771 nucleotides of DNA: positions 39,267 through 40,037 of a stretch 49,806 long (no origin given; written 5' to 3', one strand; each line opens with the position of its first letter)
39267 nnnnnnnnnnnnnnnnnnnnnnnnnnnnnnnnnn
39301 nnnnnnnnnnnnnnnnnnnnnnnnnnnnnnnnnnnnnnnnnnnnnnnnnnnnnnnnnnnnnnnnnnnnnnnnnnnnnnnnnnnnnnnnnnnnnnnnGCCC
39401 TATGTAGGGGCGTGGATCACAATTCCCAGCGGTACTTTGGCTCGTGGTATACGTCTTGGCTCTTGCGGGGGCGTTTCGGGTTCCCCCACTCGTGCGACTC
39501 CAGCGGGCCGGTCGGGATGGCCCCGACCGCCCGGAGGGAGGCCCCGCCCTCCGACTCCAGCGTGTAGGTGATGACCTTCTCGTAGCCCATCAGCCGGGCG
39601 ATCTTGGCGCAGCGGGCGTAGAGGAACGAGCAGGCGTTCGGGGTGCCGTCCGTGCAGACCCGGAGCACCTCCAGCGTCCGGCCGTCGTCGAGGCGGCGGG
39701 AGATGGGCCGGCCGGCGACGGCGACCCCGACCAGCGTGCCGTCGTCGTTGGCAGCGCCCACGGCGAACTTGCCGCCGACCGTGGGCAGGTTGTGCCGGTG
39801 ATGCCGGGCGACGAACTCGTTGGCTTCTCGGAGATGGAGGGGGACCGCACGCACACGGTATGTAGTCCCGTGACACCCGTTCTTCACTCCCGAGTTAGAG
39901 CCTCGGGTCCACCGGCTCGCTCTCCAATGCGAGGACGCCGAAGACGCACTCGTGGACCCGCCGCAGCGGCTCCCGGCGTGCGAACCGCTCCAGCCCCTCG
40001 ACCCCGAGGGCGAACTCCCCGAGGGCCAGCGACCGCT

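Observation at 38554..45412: Five-gene operon hen1 - HEPN(ApeA-like) - pnkp - XF1762-like - PP-loop ATPase: a possible self-contained RNA cut, repair and mark system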

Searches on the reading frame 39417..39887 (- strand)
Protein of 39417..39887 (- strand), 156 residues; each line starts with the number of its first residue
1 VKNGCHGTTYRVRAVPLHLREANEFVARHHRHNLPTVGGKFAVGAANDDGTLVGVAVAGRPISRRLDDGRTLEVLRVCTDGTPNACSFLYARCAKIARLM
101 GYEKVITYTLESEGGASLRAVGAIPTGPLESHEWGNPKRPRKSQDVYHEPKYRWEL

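Call 3: search_protein_families(library=pfam, proteins=[window:39417-39887:-], max_evalue=0.01)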
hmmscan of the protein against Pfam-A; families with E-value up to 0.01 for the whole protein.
window:39417-39887:- (156 aa): 0 families

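Call 4: search_protein_families(library=ncbifam, proteins=[window:39417-39887:-], max_evalue=0.01)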
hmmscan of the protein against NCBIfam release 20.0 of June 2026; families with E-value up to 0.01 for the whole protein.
window:39417-39887:- (156 aa): 1 family
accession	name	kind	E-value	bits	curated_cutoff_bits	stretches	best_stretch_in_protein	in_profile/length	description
NF045478.1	XF1762_fam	equivalog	7e-55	184.8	50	1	14-155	2-143/143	XF1762 family protein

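Call 5: search_protein_families(library=padloc, proteins=[window:39417-39887:-], max_evalue=0.01)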
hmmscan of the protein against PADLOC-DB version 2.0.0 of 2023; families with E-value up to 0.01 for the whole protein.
window:39417-39887:- (156 aa): 0 families

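Call 49: search_protein_families(library=phrogs, proteins=[window:39417-39887:-], max_evalue=0.001)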
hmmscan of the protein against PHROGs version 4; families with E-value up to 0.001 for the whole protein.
window:39417-39887:- (156 aa): 1 family
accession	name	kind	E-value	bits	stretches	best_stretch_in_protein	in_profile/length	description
phrog_1384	-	other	9.9e-33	114.6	1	9-148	20-173/245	Mom-like DNA modification protein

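Call 50: search_solved_structures(query=window:39417-39887:-, max_evalue=1)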
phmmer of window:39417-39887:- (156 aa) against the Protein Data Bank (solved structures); distinct sequences matched with E-value up to 1: 1.
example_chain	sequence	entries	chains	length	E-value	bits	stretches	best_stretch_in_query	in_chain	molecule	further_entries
1d2n_A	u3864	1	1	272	0.47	13.5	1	28-85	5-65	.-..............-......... FUSION PROTEIN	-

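Call 76: find_homologous_proteins(query=window:39417-39887:-, max_evalue=0.001)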
Query window:39417-39887:- (156 aa): 3362 proteins with E <= 0.001 among 3557 candidates; the best 120 are listed.
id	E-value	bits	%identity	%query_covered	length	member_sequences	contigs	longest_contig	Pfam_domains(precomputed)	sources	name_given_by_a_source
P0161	1.1e-86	307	87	96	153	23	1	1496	-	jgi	-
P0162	1.2e-81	290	88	93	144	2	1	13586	-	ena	-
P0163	1.6e-81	290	86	93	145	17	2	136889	-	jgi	jgi:hypothetical protein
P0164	3.4e-81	289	89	93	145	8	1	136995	-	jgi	jgi:hypothetical protein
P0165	1.7e-80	286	84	94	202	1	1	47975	-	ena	-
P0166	2.7e-80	286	87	91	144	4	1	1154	-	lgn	-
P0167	7.7e-79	281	83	93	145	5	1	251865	-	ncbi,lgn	-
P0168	1.1e-78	280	86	93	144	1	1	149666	-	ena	-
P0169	1.7e-78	280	86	93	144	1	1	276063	-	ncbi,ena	-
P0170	1.9e-78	280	83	93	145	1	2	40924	-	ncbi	-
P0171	3.5e-78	279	84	93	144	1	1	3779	-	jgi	jgi:hypothetical protein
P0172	4.1e-78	279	84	93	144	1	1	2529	-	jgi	-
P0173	9.1e-78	278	84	93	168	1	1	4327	-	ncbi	-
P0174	2.7e-77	276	83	93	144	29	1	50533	-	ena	-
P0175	5.3e-77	275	81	93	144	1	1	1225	-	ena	-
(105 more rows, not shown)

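Call 89: predict_structure(alignment_id=A2)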
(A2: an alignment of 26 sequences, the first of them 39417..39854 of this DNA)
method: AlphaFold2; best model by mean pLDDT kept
length: 145 residues; sequences in the alignment: 26
mean_pLDDT: 82.2   pTM: 0.78
mean pLDDT of the five models: 82.2, 69.4, 66.4, 66.2, 63.9
residues with pLDDT >= 90: 46; 70-90: 69; 50-70: 30; < 50: 0
segments of 3 or more residues with pLDDT < 50: none
pLDDT, mean of each block of 10 residues (from residue 1): 89 84 68 92 81 82 83 91 90 88 87 85 58 69 91
secondary structure, 60 per line:
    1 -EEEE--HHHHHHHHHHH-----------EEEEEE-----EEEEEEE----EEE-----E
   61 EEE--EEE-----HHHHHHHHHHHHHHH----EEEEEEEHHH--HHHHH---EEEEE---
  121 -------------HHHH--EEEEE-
elements in order: E2-5 H8-18 E30-35 E41-47 E52-54 E60-63 E66-68 H74-88 E93-99 H105-109 E113-117 H134-137 E140-144

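Call 92: fold_search(model_id=the predicted structure, library=pdb)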
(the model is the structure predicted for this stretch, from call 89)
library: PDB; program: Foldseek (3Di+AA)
matches with E <= 10: 1071; with E <= 0.001: 156
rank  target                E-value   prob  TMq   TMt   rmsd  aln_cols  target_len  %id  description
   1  9mto_B                2.2e-06  1.00  0.64  0.64   3.8       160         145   11  Crystal structure of acetyltransferase CBU0801 from Coxiella burnetii (released 2025-01-22)
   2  8bv8_B                4.0e-06  1.00  0.69  0.52   4.8       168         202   18  Crystal structure of the phage Mu protein Mom inactive mutant S124A (released 2023-12-20)
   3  5t7d_A                1.3e-05  1.00  0.56  0.49   6.8       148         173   19  Crystal structure of Streptomyces hygroscopicus bialaphos resistance (BAR) protein in complex with acetyl coenzyme A (released 2017-06-07)
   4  4j3g_A                1.6e-05  1.00  0.63  0.57   5.2       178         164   14  Crystal structure of Ribosomal-protein-alanine N-acetyltransferase from Brucella melitensis (released 2013-03-13)
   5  6nbw_N                1.9e-05  1.00  0.61  0.54  11.1       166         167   16  Ternary Complex of Beta/Gamma-Actin with Profilin and AnCoA-NAA80 (released 2020-01-29)
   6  1y9k_D                2.4e-05  1.00  0.65  0.62   5.0       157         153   12  IAA acetyltransferase from Bacillus cereus ATCC 14579 (released 2005-02-01)
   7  5t7d_C                2.4e-05  1.00  0.63  0.54   4.9       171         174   15  Crystal structure of Streptomyces hygroscopicus bialaphos resistance (BAR) protein in complex with acetyl coenzyme A (released 2017-06-07)
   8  9mto_A                2.7e-05  1.00  0.64  0.63   3.7       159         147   10  Crystal structure of acetyltransferase CBU0801 from Coxiella burnetii (released 2025-01-22)
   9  8bv8_A                3.2e-05  1.00  0.69  0.48   6.3       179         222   18  Crystal structure of the phage Mu protein Mom inactive mutant S124A (released 2023-12-20)
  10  2jlm_F                4.1e-05  1.00  0.66  0.55   4.6       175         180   15  Structure of a Putative Acetyltransferase (ACIAD1637) from Acinetobacter baylyi ADP1 (released 2009-01-20)
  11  2jlm_D                4.1e-05  1.00  0.65  0.54   4.9       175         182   14  Structure of a Putative Acetyltransferase (ACIAD1637) from Acinetobacter baylyi ADP1 (released 2009-01-20)
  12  5t7e_A                4.1e-05  1.00  0.61  0.53   5.3       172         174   15  Crystal structure of Streptomyces hygroscopicus Bialaphos Resistance (BAR) protein in complex with Coenzyme A and L-ph (released 2017-06-07)
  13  1yvo_B                5.0e-05  1.00  0.65  0.57   4.0       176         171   11  hypothetical acetyltransferase from P.aeruginosa PA01 (released 2005-03-29)
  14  5t7e_C                5.0e-05  1.00  0.63  0.54   4.6       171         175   15  Crystal structure of Streptomyces hygroscopicus Bialaphos Resistance (BAR) protein in complex with Coenzyme A and L-ph (released 2017-06-07)
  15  4j3g_C                5.6e-05  1.00  0.57  0.51   3.3       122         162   16  Crystal structure of Ribosomal-protein-alanine N-acetyltransferase from Brucella melitensis (released 2013-03-13)
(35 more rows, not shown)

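Call 94: find_related_loci(query=A2, collection=viral_contigs, flank=5000)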
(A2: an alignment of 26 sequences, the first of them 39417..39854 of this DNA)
Query A2 (145 aa) in viral_contigs; peptide patterns used: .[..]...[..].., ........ (x = any residue, [..] = any of these).
60 stretches matched a pattern; 31 encode a relative of the query (tblastn E <= 1e-3); 31 distinct loci.
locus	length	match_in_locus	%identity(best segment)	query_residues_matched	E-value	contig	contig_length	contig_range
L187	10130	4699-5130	64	1-145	4e-58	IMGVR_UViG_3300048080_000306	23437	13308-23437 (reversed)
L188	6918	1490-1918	61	1-145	4e-56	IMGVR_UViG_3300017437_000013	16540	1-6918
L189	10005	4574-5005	57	1-145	9e-54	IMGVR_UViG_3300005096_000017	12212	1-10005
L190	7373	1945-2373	56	1-145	4e-48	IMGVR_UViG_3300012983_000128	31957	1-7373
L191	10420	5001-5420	57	4-145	7e-48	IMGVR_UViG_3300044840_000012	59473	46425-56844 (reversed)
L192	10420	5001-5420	54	4-144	2e-44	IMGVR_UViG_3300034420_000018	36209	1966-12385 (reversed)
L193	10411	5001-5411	55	5-143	3e-44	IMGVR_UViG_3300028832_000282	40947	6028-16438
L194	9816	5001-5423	52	1-143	4e-44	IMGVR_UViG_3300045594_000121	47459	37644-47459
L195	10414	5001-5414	52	5-143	8e-44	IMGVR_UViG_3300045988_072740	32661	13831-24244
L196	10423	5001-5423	53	4-145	2e-43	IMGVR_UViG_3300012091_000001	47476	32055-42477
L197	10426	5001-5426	51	1-143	3e-43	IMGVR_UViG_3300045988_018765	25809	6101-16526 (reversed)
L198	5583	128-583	50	1-144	6e-43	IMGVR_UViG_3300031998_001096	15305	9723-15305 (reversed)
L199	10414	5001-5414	50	4-144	3e-42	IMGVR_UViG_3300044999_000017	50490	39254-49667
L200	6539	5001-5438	50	1-144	2e-41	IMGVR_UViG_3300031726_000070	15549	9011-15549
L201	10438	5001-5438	50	1-144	2e-41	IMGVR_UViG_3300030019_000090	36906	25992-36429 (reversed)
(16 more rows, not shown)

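Call 102: search_protein_families(library=pfam, proteins=[window:39417-39854:-], max_evalue=5)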
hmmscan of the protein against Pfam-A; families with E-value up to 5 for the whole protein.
window:39417-39854:- (145 aa): 0 families
